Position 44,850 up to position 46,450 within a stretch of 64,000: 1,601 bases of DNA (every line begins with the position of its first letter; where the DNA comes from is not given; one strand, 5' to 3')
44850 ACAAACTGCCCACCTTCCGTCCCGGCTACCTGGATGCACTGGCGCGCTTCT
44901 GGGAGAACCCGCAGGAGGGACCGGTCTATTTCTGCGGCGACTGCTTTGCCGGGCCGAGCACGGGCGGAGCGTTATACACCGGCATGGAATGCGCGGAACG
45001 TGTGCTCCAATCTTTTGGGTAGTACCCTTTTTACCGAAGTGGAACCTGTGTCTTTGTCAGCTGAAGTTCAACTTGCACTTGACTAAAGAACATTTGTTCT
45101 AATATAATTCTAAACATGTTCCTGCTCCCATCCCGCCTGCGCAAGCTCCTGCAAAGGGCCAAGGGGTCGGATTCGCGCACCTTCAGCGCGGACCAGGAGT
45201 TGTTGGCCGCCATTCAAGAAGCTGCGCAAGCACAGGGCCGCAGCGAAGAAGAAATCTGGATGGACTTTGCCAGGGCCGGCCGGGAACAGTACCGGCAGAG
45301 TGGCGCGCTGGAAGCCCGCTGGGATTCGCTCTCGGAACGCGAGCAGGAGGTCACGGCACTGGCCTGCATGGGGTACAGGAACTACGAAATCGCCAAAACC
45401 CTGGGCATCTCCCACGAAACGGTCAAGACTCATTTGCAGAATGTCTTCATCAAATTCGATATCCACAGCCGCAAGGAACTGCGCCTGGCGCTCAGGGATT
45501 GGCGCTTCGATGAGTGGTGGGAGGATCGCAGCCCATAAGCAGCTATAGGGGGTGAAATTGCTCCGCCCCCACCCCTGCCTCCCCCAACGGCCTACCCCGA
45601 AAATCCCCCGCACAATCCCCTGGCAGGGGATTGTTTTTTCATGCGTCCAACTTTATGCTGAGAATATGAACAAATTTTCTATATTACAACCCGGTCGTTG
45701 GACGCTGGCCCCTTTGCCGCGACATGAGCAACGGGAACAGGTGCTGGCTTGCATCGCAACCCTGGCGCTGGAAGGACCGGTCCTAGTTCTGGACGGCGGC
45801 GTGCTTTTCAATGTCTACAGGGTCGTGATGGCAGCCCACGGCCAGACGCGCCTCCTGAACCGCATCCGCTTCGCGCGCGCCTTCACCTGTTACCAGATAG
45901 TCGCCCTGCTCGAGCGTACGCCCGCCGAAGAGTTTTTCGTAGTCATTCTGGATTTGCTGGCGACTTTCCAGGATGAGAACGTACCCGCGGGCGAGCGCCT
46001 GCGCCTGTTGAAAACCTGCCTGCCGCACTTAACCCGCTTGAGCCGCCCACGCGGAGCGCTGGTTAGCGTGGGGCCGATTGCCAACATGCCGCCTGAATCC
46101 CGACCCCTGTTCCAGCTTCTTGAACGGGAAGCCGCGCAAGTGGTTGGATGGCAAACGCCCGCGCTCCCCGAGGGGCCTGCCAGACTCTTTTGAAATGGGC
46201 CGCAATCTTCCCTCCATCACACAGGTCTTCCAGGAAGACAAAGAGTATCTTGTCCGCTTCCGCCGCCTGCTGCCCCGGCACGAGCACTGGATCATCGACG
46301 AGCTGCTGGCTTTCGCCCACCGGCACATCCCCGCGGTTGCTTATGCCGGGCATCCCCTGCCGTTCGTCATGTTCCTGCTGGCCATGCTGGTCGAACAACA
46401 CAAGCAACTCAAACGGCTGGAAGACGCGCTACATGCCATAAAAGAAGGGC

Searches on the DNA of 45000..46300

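Call 62: search_rna_families(source=window, start=45000, end=46300, threshold=evalue, max_evalue=10)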
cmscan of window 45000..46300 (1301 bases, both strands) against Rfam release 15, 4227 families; matches with E-value up to 10: 4.
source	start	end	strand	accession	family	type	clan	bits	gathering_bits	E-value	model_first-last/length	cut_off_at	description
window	46103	46157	-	RF01668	P10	Gene; sRNA;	-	18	37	0.22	1-72/72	no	Pseudomonas sRNA P10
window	45115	45201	-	RF03009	malK-III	Cis-reg;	-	17.2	50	1.1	1-94/94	no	malK-III RNA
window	45219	45347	+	RF01966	RMST_5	Gene; lncRNA;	-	17.1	58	1.4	1-128/128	no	Rhabdomyosarcoma 2 associated transcript conserved region 5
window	45593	45672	-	RF03707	mir-1892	Gene; miRNA;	-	14.9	86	9.8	1-80/80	no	mir-1892 microRNA precursor family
